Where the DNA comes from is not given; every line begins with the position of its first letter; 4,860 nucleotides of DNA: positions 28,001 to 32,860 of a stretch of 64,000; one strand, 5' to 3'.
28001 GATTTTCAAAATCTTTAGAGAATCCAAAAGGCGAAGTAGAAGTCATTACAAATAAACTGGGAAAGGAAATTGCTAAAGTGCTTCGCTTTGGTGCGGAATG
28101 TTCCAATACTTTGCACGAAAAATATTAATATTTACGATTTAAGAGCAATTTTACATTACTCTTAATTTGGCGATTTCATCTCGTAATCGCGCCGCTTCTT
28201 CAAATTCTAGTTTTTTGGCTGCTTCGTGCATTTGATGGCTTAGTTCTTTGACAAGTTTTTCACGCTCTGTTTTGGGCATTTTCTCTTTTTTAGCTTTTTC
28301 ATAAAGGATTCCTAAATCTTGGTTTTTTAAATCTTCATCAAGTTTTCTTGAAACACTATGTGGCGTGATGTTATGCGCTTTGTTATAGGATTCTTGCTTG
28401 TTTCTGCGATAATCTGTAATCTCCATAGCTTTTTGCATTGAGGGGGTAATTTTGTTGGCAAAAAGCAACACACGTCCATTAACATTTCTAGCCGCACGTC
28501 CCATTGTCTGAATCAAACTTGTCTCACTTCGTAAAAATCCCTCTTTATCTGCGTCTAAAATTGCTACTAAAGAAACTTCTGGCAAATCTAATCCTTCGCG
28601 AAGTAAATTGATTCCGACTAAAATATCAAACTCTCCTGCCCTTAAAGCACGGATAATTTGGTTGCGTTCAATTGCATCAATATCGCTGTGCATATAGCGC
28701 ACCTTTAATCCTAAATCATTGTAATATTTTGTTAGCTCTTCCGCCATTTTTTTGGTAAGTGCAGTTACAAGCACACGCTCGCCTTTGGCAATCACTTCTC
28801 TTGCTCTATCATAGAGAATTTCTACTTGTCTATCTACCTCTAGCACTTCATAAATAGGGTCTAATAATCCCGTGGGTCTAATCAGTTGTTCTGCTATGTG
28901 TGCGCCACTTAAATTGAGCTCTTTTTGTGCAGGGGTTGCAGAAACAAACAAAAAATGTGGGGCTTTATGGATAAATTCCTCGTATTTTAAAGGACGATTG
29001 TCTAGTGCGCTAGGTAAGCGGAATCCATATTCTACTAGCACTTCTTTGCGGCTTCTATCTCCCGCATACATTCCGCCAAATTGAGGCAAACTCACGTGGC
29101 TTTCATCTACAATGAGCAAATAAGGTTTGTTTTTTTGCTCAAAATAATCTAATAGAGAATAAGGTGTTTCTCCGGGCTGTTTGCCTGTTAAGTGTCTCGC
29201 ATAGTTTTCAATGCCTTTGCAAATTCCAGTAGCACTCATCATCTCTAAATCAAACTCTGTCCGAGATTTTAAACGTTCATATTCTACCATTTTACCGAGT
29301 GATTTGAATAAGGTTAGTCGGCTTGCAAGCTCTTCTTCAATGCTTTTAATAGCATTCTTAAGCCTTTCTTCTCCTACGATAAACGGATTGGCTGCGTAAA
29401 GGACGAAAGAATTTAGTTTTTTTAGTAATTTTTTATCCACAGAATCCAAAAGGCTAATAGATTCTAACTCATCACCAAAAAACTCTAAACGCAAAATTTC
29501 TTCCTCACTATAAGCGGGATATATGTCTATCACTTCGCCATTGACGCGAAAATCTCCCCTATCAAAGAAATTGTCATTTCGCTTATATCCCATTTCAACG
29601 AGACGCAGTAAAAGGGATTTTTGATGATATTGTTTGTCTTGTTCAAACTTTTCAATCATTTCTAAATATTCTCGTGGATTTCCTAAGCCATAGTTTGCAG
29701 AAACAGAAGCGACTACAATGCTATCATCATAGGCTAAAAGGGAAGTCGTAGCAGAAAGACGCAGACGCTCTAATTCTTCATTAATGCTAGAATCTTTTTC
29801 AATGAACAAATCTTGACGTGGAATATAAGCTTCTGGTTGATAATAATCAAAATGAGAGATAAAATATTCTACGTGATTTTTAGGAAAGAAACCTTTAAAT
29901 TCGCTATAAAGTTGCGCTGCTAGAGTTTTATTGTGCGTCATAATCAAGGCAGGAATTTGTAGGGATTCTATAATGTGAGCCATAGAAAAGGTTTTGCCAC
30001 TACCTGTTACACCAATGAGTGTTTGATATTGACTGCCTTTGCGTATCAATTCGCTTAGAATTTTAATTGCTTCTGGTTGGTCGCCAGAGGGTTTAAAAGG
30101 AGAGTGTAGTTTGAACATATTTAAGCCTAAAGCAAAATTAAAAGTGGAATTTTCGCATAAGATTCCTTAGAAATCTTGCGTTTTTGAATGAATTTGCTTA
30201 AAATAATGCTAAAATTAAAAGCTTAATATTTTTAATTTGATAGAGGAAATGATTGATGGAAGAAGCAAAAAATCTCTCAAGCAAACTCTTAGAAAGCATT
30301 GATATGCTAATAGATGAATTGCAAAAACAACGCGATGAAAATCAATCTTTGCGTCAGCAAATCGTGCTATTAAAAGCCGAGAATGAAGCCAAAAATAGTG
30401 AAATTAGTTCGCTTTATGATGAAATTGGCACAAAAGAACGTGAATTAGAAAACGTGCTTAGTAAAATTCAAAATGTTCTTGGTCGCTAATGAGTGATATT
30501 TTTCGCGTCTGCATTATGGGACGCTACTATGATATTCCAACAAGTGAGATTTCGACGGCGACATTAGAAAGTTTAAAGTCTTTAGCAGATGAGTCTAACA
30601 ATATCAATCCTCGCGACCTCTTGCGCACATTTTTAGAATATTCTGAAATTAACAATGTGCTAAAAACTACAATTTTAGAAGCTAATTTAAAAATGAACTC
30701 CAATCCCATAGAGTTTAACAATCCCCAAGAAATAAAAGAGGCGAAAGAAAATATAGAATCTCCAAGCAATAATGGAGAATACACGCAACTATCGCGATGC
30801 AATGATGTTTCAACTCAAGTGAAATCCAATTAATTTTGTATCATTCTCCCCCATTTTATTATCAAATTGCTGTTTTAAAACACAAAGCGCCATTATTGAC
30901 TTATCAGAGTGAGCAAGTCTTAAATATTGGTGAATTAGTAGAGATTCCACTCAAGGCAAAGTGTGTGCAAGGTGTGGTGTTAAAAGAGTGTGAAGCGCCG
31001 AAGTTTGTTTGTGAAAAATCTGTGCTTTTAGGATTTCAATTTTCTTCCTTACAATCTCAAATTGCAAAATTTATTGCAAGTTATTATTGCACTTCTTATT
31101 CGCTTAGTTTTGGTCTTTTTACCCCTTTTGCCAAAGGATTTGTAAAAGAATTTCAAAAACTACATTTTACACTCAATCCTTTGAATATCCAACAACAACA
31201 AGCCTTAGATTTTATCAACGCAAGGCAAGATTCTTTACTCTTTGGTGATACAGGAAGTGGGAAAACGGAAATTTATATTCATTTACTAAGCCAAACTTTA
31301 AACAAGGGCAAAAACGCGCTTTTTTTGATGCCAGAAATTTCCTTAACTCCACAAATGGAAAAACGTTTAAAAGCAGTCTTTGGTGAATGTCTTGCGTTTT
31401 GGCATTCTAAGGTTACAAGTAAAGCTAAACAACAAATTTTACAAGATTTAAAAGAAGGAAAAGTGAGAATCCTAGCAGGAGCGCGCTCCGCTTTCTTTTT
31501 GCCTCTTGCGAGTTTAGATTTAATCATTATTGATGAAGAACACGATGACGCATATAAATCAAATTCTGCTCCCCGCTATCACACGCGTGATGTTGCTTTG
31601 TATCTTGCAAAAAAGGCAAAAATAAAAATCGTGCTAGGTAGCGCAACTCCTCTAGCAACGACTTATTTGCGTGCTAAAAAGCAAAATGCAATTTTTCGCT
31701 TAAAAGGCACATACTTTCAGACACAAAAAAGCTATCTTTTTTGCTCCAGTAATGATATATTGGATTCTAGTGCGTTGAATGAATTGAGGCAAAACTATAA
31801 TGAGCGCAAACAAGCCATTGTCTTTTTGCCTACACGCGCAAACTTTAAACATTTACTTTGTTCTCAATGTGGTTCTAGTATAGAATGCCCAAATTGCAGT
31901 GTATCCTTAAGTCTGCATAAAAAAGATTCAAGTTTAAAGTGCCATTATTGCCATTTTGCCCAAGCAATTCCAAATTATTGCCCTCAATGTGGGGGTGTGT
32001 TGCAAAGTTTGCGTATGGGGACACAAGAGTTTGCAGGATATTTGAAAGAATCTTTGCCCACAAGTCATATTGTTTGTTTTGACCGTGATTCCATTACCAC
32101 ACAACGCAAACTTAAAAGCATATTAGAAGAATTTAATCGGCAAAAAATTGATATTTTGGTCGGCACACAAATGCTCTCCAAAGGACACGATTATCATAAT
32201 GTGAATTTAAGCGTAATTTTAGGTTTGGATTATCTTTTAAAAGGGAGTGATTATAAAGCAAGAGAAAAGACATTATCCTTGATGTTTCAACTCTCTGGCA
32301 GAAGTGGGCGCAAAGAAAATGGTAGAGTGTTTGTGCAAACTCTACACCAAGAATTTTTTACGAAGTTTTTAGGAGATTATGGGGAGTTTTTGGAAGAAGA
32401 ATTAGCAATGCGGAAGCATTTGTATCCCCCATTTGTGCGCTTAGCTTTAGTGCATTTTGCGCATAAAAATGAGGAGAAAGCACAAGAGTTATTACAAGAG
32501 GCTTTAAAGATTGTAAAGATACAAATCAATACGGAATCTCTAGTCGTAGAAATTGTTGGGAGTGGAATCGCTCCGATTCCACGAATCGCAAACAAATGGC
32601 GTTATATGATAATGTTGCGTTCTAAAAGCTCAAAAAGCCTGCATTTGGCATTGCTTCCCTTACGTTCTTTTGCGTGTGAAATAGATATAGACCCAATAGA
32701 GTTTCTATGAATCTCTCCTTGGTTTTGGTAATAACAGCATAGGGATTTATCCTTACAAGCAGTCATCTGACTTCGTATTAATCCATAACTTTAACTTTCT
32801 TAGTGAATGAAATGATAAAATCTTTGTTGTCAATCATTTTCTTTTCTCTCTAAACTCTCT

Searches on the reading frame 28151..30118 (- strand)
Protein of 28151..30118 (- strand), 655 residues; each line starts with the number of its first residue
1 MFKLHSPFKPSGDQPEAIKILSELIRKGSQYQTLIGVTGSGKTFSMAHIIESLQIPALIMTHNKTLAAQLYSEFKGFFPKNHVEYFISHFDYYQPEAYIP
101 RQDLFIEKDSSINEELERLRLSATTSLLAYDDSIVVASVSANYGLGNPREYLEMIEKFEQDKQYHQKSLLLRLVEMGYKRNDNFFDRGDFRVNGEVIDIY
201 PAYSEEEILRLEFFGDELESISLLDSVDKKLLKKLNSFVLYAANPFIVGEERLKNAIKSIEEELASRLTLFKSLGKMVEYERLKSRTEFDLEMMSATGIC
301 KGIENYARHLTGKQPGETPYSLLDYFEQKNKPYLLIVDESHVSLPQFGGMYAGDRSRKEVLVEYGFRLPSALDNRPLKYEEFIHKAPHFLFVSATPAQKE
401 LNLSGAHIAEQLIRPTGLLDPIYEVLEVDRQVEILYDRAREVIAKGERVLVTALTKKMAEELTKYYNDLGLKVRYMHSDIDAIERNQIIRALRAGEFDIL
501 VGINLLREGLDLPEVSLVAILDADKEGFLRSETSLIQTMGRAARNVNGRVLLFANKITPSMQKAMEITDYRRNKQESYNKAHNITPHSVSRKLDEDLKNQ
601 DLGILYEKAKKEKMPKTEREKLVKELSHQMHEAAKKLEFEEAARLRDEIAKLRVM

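Call 21: search_protein_families(library=ncbifam, proteins=[window:28151-30118:-], max_evalue=0.001)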
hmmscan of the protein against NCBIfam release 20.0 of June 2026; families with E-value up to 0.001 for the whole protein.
window:28151-30118:- (655 aa): 36 families (the best 25 are shown)
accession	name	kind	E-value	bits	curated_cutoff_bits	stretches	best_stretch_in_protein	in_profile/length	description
NF003673.1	PRK05298.1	equivalog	1.8e-300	998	743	1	2-653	2-651/653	excinuclease ABC subunit UvrB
TIGR00631.1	uvrb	equivalog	3.5e-297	987.1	750.1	1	2-653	2-658/658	excinuclease ABC subunit UvrB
TIGR00580.2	mfd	equivalog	7.4e-20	71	800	2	173-270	1-83/907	transcription-repair coupling factor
TIGR00643.1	recG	equivalog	2.4e-15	56.3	659.4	1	385-566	385-575/629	ATP-dependent DNA helicase RecG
TIGR00595.1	priA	equivalog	8.1e-14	51.1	230.35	1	454-574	273-401/509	replication restart helicase PriA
NF007966.0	PRK10689.1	equivalog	1e-13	50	1329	1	27-249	12-220/1148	transcription-repair coupling factor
NF004066.1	PRK05580.1-3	equivalog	6.4e-13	47.9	813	1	455-570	549-672/788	primosomal protein N'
NF053631.1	RNA_helic_CshA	equivalog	2e-11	43.4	646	1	444-636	235-425/434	degradosome RNA helicase CshA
NF004067.0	PRK05580.1-4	equivalog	5.9e-11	41.5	763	1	486-577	527-626/737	primosomal protein N'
NF004070.0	PRK05580.2-2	equivalog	1.8e-10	39.7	921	1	457-565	496-612/729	primosomal protein N'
NF053636.1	DDHlcsCsdAPsy1082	equivalog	4.1e-10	38.8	890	1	447-525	244-322/512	DEAD/DEAH box helicase CsdA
NF008165.0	PRK10917.1-3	equivalog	4.8e-10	38.5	711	1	442-567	483-603/692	ATP-dependent DNA helicase RecG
NF008169.0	PRK10917.2-3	equivalog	1.1e-09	37.5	555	1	7-83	227-305/610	ATP-dependent DNA helicase RecG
NF053632.1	heli_RadD_YejH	equivalog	1.3e-08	33.6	720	1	439-525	243-327/573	DNA repair helicase RadD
NF010337.0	PRK13766.1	equivalog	1.3e-08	33.4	610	1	470-637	398-556/781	Hef nuclease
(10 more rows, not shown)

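Call 22: search_protein_families(library=pfam, proteins=[window:28151-30118:-], max_evalue=0.001)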
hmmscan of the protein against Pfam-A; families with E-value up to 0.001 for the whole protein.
window:28151-30118:- (655 aa): 7 families
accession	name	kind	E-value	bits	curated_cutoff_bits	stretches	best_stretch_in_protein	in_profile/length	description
PF17757.6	UvrB_inter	-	2.1e-27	95.5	22.9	1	158-246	3-91/91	UvrB interaction domain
PF00271.37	Helicase_C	-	6.7e-22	78.3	23.5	1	441-545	8-109/110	Helicase conserved C-terminal domain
PF12344.14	UvrB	-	4.7e-18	65.2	27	1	552-593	1-42/43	Ultra-violet resistance protein B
PF04851.21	ResIII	-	3.3e-11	43.8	22.5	1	10-89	4-84/164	Type III restriction enzyme, res subunit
PF02151.25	UVR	-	1.1e-10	41.3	21.5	1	620-653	1-34/36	UvrB/uvrC motif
PF00270.35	DEAD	-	3.7e-07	30.5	26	0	32-81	17-72/167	DEAD/DEAH box helicase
PF13604.12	AAA_30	-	0.00016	21.9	27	0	20-54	9-43/191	AAA domain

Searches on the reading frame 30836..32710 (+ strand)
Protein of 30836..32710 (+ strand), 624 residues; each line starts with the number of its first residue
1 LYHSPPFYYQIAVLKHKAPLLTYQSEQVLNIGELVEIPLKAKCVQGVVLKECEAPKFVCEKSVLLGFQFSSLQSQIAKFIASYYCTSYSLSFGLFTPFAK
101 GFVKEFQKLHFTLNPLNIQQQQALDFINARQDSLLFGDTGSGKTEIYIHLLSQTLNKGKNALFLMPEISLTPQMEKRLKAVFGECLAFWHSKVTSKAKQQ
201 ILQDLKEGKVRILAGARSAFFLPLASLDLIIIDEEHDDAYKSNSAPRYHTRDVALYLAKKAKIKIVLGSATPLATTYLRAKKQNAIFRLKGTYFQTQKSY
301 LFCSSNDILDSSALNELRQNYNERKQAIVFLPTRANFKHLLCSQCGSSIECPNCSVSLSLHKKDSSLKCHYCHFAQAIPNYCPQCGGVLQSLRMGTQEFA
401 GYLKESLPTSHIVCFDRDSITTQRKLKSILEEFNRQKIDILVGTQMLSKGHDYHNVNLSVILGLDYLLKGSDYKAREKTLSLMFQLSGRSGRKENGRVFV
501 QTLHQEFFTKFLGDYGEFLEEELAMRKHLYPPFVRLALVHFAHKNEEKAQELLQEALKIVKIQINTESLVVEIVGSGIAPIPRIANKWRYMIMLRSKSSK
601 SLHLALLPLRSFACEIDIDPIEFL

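Call 21: search_protein_families(library=ncbifam, proteins=[window:30836-32710:+], max_evalue=0.001)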
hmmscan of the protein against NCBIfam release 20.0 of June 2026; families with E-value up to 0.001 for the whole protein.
window:30836-32710:+ (624 aa): 33 families (the best 25 are shown)
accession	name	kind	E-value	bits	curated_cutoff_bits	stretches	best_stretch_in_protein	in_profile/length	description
NF004069.0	PRK05580.2-1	equivalog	4.6e-253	841.2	767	1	7-623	2-611/612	primosomal protein N'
TIGR00595.1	priA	equivalog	5.1e-149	497.1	230.35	1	134-621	1-509/509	replication restart helicase PriA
NF004066.1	PRK05580.1-3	equivalog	2.3e-138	462.8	813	1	114-607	251-762/788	primosomal protein N'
NF004067.0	PRK05580.1-4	equivalog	5.7e-123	411.8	763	1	113-606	202-709/737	primosomal protein N'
NF004068.0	PRK05580.1-5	equivalog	4.8e-108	362.3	1249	1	114-606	257-768/795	primosomal protein N'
NF004070.0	PRK05580.2-2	equivalog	1.7e-106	357.1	921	1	120-624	201-729/729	primosomal protein N'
NF004065.0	PRK05580.1-1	equivalog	1.1e-103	347.9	858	1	115-604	197-702/731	primosomal protein N'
NF004072.0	PRK05580.2-4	equivalog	2.3e-98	330.1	1030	1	21-621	16-645/648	primosomal protein N'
NF004071.0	PRK05580.2-3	equivalog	5.1e-86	289.2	1105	1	111-603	197-706/735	primosomal protein N'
NF011453.0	PRK14873.1-3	equivalog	4e-27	94.6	812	1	147-557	188-594/653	primosome assembly protein PriA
NF011452.0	PRK14873.1-2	equivalog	7.7e-19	67.3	980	2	152-273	220-343/708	primosomal protein N'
NF011455.0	PRK14873.1-5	equivalog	2.2e-18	65.9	969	1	146-546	177-591/675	primosomal protein N'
NF011454.0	PRK14873.1-4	equivalog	3.5e-18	65.3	951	1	153-422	167-452/651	primosomal protein N'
TIGR00580.2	mfd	equivalog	6e-18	64.6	800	1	132-236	456-565/907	transcription-repair coupling factor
TIGR00643.1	recG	equivalog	4.4e-15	55.4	659.4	1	132-236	258-367/629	ATP-dependent DNA helicase RecG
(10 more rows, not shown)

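Call 22: search_protein_families(library=pfam, proteins=[window:30836-32710:+], max_evalue=0.001)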
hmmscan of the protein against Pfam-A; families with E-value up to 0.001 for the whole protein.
window:30836-32710:+ (624 aa): 7 families
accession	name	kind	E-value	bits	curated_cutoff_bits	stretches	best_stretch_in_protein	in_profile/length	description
PF00270.35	DEAD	-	2.1e-19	70.3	26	1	120-272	4-160/167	DEAD/DEAH box helicase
PF04851.21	ResIII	-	2.1e-14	54.2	22.5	1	120-272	8-162/164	Type III restriction enzyme, res subunit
PF18074.6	PriA_C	-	4.9e-14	53.4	26.9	1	532-620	1-95/95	Primosomal protein N C-terminal domain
PF00271.37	Helicase_C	-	4.9e-14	53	23.5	1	407-493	38-109/110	Helicase conserved C-terminal domain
PF18319.7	Zn_ribbon_PriA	-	1.2e-09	38.4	26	1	351-375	1-25/27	PriA DNA helicase Cys-rich region (CRR) domain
PF07191.17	Zn_ribbon_6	-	0.00032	21.1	25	1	349-393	1-43/67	Double zinc ribbon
PF01695.23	IstB_IS21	-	0.00072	19.6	24.1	0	113-164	75-126/238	IstB-like ATP binding protein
